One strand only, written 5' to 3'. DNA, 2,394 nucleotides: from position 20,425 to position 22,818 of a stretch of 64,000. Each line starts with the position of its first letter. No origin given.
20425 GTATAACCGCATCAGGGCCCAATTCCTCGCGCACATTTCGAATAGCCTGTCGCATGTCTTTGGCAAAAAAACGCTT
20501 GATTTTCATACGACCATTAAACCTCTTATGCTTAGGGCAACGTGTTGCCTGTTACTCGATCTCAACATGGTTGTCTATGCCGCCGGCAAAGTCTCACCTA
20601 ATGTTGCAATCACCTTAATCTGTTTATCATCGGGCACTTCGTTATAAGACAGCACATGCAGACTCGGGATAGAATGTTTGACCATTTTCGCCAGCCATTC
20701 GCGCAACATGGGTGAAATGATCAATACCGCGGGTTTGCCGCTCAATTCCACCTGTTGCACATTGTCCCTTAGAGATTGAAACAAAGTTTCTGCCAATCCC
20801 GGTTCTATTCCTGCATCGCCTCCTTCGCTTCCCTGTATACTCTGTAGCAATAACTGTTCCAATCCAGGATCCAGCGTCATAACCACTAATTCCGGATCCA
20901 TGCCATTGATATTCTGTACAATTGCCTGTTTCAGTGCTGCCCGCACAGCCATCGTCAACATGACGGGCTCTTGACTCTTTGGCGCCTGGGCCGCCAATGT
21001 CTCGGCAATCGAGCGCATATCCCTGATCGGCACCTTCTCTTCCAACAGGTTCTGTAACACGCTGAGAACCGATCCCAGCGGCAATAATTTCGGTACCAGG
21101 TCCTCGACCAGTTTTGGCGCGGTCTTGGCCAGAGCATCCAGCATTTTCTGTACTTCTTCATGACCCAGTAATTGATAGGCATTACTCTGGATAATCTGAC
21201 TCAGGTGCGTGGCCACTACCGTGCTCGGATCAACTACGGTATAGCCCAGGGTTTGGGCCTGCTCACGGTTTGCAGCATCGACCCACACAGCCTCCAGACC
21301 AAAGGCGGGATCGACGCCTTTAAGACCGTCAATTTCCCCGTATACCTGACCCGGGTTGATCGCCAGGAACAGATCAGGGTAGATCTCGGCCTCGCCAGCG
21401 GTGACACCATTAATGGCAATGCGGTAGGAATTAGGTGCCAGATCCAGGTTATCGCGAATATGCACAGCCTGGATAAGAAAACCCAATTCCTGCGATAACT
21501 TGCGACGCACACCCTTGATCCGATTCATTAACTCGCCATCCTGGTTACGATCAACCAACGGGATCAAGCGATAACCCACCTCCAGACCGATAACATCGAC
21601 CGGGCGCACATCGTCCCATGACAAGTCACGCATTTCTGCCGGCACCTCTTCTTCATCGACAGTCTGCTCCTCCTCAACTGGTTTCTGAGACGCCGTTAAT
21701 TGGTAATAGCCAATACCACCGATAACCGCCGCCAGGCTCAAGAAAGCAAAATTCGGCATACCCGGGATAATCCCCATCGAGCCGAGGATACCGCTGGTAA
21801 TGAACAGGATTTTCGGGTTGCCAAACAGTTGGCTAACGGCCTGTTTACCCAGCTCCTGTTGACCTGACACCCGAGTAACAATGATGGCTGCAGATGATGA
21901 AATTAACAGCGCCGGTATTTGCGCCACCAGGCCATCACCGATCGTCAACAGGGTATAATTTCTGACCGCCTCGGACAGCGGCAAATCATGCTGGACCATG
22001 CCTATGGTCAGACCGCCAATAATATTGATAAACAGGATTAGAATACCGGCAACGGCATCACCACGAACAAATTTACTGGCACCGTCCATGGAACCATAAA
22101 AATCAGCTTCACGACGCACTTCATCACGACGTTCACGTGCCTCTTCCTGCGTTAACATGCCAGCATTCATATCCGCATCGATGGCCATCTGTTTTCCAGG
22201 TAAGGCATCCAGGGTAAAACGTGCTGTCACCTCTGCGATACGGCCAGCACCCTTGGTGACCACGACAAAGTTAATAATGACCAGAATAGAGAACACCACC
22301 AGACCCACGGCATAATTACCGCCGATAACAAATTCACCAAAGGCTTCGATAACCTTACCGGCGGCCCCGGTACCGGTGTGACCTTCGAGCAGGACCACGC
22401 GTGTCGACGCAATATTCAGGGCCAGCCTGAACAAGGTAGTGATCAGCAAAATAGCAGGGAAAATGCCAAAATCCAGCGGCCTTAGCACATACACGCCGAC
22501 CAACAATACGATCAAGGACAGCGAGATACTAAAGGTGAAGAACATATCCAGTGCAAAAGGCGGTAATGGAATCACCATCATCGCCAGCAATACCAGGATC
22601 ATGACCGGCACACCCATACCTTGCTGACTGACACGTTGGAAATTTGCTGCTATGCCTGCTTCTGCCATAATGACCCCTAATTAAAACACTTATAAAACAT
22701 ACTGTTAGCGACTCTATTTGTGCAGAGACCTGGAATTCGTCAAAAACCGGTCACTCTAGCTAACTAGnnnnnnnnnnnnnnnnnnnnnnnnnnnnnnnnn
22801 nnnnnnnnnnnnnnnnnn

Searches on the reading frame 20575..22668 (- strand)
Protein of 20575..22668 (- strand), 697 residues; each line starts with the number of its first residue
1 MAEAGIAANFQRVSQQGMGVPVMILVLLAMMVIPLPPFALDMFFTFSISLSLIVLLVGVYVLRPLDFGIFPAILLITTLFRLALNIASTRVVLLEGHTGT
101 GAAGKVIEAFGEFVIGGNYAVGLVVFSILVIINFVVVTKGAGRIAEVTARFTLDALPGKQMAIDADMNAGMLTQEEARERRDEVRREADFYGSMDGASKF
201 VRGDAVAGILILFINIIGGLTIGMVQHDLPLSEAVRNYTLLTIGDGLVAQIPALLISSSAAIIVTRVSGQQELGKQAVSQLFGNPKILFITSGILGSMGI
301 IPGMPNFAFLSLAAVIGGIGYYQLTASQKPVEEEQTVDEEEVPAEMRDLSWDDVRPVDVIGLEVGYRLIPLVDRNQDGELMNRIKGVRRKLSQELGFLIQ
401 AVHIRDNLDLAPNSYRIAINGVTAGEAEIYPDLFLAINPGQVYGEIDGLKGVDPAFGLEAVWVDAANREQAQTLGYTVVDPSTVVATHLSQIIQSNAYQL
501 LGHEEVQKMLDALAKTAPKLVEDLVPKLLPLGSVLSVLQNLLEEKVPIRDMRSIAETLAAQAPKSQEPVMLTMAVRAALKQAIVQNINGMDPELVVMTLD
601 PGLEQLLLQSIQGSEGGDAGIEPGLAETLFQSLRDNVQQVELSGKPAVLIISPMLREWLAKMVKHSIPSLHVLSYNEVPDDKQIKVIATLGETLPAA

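Call 65: find_homologous_proteins(query=window:20575-22668:-, max_evalue=1e-100)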
Query window:20575-22668:- (697 aa): 8000 proteins with E <= 1e-100 among 8000 candidates; the best 120 are listed.
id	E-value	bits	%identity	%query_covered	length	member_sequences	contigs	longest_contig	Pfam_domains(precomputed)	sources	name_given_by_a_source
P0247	0.0e+0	1491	100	100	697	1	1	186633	PF00771.26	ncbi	-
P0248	0.0e+0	1410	93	100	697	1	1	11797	PF00771.26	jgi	jgi:flagellar biosynthesis protein FlhA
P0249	0.0e+0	1405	93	100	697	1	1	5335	PF00771.26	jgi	jgi:flagellar biosynthesis protein FlhA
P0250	0.0e+0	1379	91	100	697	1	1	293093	PF00771.26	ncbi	-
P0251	0.0e+0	1377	91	100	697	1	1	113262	PF00771.26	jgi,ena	-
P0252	0.0e+0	1354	90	100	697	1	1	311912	PF00771.26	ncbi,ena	-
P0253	0.0e+0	1343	89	100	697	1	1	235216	PF00771.26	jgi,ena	-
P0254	0.0e+0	1342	88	100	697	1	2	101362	PF00771.26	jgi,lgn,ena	-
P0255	0.0e+0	1323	87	100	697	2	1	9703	PF00771.26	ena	-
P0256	0.0e+0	1318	86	100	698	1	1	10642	PF00771.26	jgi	jgi:flagellar biosynthesis protein FlhA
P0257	0.0e+0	1316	86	100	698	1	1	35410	PF00771.26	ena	-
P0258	0.0e+0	1313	86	100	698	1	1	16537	PF00771.26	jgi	-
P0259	0.0e+0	1278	84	100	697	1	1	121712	PF00771.26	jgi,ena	-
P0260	0.0e+0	1265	83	100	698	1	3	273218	PF00771.26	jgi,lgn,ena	-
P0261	0.0e+0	1264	82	100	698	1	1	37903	PF00771.26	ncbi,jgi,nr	ncbi:MAG: flagellar biosynthesis protein FlhA [Gammaproteobacteria bacterium]|nr:flagellar biosynthe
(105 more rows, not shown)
